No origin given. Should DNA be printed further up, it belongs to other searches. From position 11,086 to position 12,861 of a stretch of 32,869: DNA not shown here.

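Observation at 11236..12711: B12-binding radical SAM enzyme number 1 embedded in a glycan operon, next to the methyltransferase array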

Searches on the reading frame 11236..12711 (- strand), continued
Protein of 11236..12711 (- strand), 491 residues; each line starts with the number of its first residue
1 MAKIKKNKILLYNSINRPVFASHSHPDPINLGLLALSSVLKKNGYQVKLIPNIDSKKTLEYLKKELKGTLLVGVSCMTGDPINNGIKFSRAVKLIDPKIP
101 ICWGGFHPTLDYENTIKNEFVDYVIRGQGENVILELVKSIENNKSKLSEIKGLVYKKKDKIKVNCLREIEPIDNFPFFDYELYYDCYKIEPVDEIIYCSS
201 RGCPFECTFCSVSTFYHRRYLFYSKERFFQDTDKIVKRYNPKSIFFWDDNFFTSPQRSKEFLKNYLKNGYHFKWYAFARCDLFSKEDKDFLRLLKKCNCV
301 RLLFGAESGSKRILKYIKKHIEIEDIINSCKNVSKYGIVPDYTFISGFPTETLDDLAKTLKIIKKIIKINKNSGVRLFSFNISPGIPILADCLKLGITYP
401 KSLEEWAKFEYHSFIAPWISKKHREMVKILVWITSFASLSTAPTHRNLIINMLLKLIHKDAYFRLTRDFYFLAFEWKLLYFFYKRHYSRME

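Call 38: find_encoding_contigs(protein=P0037, flank=10000, max_places=1)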
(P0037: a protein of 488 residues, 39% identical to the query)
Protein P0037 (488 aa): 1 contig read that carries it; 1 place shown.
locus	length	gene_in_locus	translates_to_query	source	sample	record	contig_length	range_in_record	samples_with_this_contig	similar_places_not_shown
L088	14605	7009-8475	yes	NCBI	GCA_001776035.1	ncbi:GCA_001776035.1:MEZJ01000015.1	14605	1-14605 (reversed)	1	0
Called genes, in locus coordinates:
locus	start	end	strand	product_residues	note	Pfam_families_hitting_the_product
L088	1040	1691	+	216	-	PF00072:Response_reg, PF00486:Trans_reg_C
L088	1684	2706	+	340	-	PF00512:HisKA, PF02518:HATPase_c, PF13589:HATPase_c_3 (weak)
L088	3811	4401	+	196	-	PF25990:Beta-barrel_YknX, PF25967:RND-MFP_C, PF25975:CzcB_C (weak), PF25989:YknX_C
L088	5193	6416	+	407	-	PF12704:MacB_PCD, PF02687:FtsX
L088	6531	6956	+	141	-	PF18914:DUF5666 (weak)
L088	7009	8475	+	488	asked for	PF02310:B12-binding, PF04055:Radical_SAM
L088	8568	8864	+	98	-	PF14242:DUF4342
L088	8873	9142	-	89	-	PF15738:YafQ_toxin, PF06769:YoeB_toxin (faint)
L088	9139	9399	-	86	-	PF01402:RHH_1 (weak)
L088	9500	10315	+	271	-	PF13646:HEAT_2 (faint)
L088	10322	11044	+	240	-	PF08713:DNA_alkylation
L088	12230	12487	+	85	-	PF04296:YlxR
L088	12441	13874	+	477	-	PF00009:GTP_EFTU, PF00025:Arf, PF00071:Ras (weak), PF01926:MMR_HSR1, PF02421:FeoB_N, PF22042:EF-G_D2, PF11987:IF-2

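Call 39: fold_search(model_id=the predicted structure, library=pdb)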
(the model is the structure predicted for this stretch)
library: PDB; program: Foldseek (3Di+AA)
matches with E <= 10: 1745; with E <= 0.001: 113
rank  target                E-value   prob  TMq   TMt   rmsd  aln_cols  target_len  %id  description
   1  9ccb                  1.5e-19  1.00  0.65  0.75   5.8       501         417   18  X-ray crystal structure of methyl-coenzyme M reductase glutamine methylase (MgmA) from Methanothermobacter marburgensis  (released 2025-01-01)
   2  6wtf_A                1.5e-19  1.00  0.67  0.61   9.8       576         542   15  Structure of radical S-adenosylmethionine methyltransferase, TsrM, from Kitasatospora setae with tryptophan substrate  (released 2020-12-23)
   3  5ul3                  1.8e-19  1.00  0.69  0.48   5.6       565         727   18  Structure of Cobalamin-dependent S-adenosylmethionine radical enzyme OxsB with aqua-cobalamin bound (released 2017-04-19)
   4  6wtf_B                2.3e-19  1.00  0.67  0.62   6.9       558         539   14  Structure of radical S-adenosylmethionine methyltransferase, TsrM, from Kitasatospora setae with tryptophan substrate  (released 2020-12-23)
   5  6wte_A                3.6e-19  1.00  0.62  0.54   5.7       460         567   16  Structure of radical S-adenosylmethionine methyltransferase, TsrM, from Kitasatospora setae with cobalamin and [4Fe-4S (released 2020-12-23)
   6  6wte_B                4.8e-19  1.00  0.64  0.60   8.2       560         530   14  Structure of radical S-adenosylmethionine methyltransferase, TsrM, from Kitasatospora setae with cobalamin and [4Fe-4S (released 2020-12-23)
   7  5ul4                  6.3e-19  1.00  0.59  0.41   4.1       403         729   22  Structure of Cobalamin-dependent S-adenosylmethionine radical enzyme OxsB with aqua-cobalamin and S-adenosylmethionine b (released 2017-04-19)
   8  5ul2                  1.6e-18  1.00  0.68  0.48   9.0       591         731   18  Structure of Apo, SeMet-labeled Cobalamin-dependent S-adenosylmethionine radical enzyme OxsB (released 2017-04-19)
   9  9n1b                  1.1e-16  1.00  0.68  0.55   6.7       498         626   14  Crystal structure of CysS from Corallococcus sp. CA054B with 5'-deoxyadenosine, methionine, and pantetheinylated 3-metho (released 2026-01-28)
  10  9n1d                  1.2e-16  1.00  0.67  0.54   4.7       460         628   15  Crystal structure of CysS from Corallococcus sp. CA054B with 5'-deoxyadenosine and methionine bound (released 2026-01-28)
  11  7kdy_A                1.3e-16  1.00  0.65  0.50   7.6       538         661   14  Crystal structure of Streptomyces tokunonesis TokK with hydroxycobalamin, 5'-deoxyadenosine, methionine, and (2R)-pant (released 2022-01-12)
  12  7kdx_B                1.4e-16  1.00  0.65  0.50   7.7       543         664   15  Crystal structure of Streptomyces tokunonesis TokK with hydroxycobalamin, 5'-deoxyadenosine, and methionine (released 2022-01-12)
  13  6fd2_A                1.7e-16  1.00  0.65  0.70   5.9       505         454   14  Radical SAM 1,2-diol dehydratase AprD4 in complex with its substrate paromamine (released 2018-01-17)
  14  6fd2_B                1.8e-16  1.00  0.64  0.69   6.9       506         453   14  Radical SAM 1,2-diol dehydratase AprD4 in complex with its substrate paromamine (released 2018-01-17)
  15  7kdx_A                2.2e-16  1.00  0.64  0.49   7.7       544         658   16  Crystal structure of Streptomyces tokunonesis TokK with hydroxycobalamin, 5'-deoxyadenosine, and methionine (released 2022-01-12)
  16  7kdy_B                2.5e-16  1.00  0.66  0.50   5.6       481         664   16  Crystal structure of Streptomyces tokunonesis TokK with hydroxycobalamin, 5'-deoxyadenosine, methionine, and (2R)-pant (released 2022-01-12)
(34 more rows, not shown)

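Call 44: search_solved_structures(query=A1, max_evalue=0.001, show_alignments=5)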
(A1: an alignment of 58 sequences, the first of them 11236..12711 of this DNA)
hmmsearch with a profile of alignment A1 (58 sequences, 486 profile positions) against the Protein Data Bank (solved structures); distinct sequences matched with E-value up to 0.001: 13.
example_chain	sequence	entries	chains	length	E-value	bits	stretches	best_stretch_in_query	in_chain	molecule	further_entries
5ul2_A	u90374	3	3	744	1.3e-35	126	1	25-342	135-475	OxsB protein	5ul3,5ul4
9ccb_A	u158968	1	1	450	7.7e-35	123.4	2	283-387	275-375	Radical SAM core domain-containing protein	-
6fd2_B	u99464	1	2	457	1.8e-26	95.8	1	178-392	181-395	Putative apramycin biosynthetic oxidoreductase 4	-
7kdx_A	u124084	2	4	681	3.9e-25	91.4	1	66-356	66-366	Methyltransferase TokK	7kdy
6wte_A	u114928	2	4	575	2e-20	75.9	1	7-389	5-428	B12-binding domain-containing protein | Tryptophan-C2-methyltransferase containing B12-binding domain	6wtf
9n1b_A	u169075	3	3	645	1e-15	60.4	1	120-265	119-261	Radical SAM protein | Radical SAM enzyme CysS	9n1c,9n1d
4jc0_A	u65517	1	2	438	1.2e-08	37.1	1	189-363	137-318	Ribosomal protein S12 methylthiotransferase RimO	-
7mjv_A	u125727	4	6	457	1.3e-08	36.9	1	197-362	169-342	tRNA-2-methylthio-N(6)-dimethylallyladenosine synthase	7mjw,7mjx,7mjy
7mjz_A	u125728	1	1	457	1.5e-08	36.8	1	197-361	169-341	tRNA-2-methylthio-N(6)-dimethylallyladenosine synthase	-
2qgq_A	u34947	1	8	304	1.5e-08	36.7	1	196-363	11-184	Protein TM_1862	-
6iad_A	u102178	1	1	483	8.4e-08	34.3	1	282-417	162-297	Histone acetyltransferase, ELP3 family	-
6iaz_A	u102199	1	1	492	8.6e-08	34.2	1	282-417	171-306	Histone acetyltransferase, ELP3 family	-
6ia8_A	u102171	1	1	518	9.3e-08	34.1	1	282-417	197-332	Histone acetyltransferase, ELP3 family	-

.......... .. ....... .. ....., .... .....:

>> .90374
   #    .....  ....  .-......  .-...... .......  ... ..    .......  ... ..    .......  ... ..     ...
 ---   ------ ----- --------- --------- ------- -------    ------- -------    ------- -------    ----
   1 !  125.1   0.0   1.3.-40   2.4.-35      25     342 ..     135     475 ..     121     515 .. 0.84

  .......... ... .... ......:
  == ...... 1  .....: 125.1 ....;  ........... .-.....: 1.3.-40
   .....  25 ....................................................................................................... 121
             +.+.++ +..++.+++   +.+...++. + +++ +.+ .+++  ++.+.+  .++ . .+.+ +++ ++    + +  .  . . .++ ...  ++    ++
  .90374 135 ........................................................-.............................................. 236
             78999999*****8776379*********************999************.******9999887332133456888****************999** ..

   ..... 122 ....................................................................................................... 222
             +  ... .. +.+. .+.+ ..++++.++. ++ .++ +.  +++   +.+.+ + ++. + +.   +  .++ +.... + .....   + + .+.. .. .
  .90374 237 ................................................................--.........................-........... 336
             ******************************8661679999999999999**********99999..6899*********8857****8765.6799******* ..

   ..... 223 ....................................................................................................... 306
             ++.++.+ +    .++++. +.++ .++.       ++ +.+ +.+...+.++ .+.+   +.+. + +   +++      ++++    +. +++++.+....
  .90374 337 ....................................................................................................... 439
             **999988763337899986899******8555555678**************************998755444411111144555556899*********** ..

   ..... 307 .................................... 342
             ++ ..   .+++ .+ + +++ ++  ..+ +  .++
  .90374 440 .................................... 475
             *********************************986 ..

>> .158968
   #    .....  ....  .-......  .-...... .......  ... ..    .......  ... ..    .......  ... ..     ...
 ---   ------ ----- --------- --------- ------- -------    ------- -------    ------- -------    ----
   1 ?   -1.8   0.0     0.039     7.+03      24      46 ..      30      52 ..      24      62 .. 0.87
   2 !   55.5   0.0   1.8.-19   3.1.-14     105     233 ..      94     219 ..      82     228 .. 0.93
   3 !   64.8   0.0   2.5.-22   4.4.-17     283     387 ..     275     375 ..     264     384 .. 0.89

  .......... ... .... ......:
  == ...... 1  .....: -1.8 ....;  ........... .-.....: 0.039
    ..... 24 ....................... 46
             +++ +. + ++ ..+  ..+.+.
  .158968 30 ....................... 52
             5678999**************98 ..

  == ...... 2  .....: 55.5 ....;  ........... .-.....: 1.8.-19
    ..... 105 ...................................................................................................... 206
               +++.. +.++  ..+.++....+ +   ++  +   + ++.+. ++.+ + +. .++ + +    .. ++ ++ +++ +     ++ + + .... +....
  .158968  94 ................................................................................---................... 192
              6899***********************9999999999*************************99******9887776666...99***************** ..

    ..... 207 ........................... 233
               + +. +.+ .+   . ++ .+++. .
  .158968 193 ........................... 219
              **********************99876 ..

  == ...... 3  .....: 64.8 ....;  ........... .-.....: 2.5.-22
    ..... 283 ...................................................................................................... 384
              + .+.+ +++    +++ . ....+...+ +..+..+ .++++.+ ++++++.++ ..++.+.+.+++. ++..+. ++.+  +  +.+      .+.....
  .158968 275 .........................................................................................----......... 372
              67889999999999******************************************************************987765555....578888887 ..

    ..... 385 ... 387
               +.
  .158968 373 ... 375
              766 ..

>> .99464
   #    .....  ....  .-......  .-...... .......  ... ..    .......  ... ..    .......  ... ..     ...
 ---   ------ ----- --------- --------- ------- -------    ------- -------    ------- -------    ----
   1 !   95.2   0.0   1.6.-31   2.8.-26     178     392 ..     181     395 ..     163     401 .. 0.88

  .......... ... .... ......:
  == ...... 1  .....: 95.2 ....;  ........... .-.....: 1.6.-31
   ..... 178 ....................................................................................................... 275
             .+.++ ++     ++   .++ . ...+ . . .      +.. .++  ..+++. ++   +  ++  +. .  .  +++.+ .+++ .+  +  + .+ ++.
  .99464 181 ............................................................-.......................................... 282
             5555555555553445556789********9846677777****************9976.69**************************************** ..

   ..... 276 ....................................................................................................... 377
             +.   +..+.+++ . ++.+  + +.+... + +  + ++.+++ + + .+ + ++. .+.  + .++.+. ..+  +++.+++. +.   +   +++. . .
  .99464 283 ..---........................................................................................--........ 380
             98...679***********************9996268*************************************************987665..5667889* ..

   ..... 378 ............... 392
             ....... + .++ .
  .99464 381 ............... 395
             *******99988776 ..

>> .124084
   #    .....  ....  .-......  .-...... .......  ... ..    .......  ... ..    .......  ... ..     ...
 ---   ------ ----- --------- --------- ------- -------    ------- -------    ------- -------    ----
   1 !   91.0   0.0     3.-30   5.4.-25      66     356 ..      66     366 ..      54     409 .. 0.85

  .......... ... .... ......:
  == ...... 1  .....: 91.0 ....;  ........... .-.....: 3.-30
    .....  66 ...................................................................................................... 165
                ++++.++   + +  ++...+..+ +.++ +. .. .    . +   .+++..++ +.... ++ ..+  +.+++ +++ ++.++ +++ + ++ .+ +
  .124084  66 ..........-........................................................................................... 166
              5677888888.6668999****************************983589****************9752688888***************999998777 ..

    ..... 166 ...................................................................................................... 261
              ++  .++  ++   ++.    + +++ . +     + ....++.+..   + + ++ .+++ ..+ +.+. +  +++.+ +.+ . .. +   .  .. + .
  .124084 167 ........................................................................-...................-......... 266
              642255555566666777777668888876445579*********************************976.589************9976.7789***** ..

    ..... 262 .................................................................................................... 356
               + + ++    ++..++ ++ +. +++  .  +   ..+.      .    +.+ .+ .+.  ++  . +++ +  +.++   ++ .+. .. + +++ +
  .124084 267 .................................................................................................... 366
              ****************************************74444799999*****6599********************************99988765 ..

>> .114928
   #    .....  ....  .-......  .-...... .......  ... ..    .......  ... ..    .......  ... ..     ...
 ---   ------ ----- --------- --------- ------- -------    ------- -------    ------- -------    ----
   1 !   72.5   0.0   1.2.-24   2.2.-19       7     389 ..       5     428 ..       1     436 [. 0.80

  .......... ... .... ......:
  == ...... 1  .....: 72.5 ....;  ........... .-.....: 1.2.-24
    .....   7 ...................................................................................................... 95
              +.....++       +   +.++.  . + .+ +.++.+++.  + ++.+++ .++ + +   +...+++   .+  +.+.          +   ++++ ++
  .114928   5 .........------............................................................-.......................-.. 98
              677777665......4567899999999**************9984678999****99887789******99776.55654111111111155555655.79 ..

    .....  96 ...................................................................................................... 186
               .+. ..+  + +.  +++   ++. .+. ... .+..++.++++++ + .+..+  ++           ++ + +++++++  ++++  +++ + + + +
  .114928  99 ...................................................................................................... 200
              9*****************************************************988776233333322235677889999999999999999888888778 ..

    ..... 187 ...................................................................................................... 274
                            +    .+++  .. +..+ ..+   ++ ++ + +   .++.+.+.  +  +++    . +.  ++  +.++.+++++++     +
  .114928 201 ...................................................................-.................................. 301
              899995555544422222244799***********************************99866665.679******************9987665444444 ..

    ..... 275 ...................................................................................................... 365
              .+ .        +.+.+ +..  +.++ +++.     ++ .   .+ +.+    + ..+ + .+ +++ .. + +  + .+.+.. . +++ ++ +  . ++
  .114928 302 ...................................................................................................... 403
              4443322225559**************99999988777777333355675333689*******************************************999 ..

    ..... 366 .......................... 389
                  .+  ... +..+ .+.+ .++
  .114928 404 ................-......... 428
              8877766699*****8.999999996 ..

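Call 52: find_encoding_contigs(protein=P0013, flank=10000, max_places=1)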
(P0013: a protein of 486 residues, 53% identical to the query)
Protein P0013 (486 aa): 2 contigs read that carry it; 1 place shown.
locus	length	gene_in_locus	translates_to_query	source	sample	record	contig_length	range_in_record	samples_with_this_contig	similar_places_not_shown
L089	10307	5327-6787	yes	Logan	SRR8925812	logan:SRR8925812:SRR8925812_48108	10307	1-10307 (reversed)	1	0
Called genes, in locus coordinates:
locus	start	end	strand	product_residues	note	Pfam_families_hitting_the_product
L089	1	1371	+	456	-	?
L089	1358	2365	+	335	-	PF00535:Glycos_transf_2, PF13641:Glyco_tranf_2_3 (weak)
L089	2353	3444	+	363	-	PF13439:Glyco_transf_4, PF00534:Glycos_transf_1, PF13692:Glyco_trans_1_4, PF20706:GT4-conflict (weak)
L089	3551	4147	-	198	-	PF08241:Methyltransf_11, PF13489:Methyltransf_23, PF08242:Methyltransf_12 (weak), PF13649:Methyltransf_25 (weak), PF13847:Methyltransf_31 (weak)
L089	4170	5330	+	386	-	PF00534:Glycos_transf_1, PF13692:Glyco_trans_1_4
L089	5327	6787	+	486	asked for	PF02310:B12-binding, PF04055:Radical_SAM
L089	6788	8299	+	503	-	PF02310:B12-binding, PF04055:Radical_SAM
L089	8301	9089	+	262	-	PF13489:Methyltransf_23, PF08241:Methyltransf_11, PF08242:Methyltransf_12, PF13649:Methyltransf_25 (faint), PF13847:Methyltransf_31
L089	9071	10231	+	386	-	-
